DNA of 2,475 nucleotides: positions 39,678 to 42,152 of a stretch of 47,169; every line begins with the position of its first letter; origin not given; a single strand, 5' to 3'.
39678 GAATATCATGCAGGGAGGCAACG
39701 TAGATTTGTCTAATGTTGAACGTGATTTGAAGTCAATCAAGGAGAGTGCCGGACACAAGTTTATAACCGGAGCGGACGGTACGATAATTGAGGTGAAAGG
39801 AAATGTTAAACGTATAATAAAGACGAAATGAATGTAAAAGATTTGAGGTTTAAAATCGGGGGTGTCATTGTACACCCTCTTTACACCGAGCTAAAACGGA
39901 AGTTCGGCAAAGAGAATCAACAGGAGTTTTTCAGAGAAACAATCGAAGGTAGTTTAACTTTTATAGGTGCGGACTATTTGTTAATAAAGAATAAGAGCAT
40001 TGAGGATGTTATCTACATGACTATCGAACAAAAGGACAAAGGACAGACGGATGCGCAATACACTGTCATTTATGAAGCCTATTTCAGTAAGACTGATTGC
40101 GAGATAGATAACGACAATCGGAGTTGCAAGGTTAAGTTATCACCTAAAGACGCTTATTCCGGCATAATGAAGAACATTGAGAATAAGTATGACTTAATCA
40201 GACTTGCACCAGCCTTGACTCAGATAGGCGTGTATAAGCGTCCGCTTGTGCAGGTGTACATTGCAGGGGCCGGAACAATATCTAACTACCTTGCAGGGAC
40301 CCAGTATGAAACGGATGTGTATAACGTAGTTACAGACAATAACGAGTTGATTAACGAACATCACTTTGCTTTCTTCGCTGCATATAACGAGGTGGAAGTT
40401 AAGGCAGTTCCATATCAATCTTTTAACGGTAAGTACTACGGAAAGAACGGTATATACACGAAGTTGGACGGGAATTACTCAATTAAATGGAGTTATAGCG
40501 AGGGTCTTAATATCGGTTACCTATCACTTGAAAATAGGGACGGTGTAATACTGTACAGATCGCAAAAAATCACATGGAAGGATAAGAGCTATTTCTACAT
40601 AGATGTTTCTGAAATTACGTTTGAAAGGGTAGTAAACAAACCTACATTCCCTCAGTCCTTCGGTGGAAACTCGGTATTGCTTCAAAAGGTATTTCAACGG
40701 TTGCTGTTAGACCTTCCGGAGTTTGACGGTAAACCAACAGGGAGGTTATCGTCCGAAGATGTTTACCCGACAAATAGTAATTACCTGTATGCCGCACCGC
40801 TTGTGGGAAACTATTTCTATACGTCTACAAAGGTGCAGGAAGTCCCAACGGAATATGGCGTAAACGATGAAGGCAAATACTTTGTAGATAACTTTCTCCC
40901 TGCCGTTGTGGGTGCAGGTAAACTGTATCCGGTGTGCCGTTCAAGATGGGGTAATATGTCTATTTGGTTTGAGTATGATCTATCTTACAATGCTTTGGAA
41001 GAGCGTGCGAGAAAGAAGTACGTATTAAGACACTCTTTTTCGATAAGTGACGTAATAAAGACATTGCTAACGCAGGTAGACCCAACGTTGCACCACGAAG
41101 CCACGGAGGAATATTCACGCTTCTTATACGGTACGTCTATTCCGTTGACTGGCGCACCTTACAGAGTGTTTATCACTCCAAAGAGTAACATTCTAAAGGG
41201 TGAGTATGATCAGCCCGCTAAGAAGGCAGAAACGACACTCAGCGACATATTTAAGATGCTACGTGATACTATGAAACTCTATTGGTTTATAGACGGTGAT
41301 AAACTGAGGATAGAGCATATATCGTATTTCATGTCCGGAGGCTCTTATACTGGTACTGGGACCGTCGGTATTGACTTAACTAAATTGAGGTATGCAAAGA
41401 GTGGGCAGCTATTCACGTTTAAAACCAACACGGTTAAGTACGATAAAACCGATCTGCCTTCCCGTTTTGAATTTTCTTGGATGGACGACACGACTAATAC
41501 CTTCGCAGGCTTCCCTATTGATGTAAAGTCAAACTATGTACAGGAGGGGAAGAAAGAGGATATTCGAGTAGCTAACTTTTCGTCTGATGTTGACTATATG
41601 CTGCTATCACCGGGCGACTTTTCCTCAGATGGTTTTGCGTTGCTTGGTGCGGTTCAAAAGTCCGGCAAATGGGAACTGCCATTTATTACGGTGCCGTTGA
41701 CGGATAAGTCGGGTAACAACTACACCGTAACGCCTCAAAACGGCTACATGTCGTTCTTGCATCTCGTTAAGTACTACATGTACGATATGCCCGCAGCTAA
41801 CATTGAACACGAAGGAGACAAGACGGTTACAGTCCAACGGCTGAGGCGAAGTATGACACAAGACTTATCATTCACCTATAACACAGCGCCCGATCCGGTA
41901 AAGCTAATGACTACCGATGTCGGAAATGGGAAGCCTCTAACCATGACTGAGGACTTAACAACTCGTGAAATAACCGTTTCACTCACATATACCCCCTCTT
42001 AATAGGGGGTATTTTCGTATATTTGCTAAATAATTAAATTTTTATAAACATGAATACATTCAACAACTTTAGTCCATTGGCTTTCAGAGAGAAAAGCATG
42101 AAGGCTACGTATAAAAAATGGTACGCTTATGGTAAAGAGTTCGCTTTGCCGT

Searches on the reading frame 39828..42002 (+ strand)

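Call 16: search_protein_families(library=phrogs, proteins=[window:39828-42002:+], max_evalue=0.01)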
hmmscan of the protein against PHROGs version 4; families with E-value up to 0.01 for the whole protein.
window:39828-42002:+ (724 aa): 1 family
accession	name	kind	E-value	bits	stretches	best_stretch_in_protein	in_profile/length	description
phrog_19383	-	unknown function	0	1070.1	1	10-723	123-843/844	-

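Call 17: search_protein_families(library=pfam, proteins=[window:39828-42002:+], max_evalue=0.1)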
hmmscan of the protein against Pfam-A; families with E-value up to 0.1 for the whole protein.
window:39828-42002:+ (724 aa): 0 families
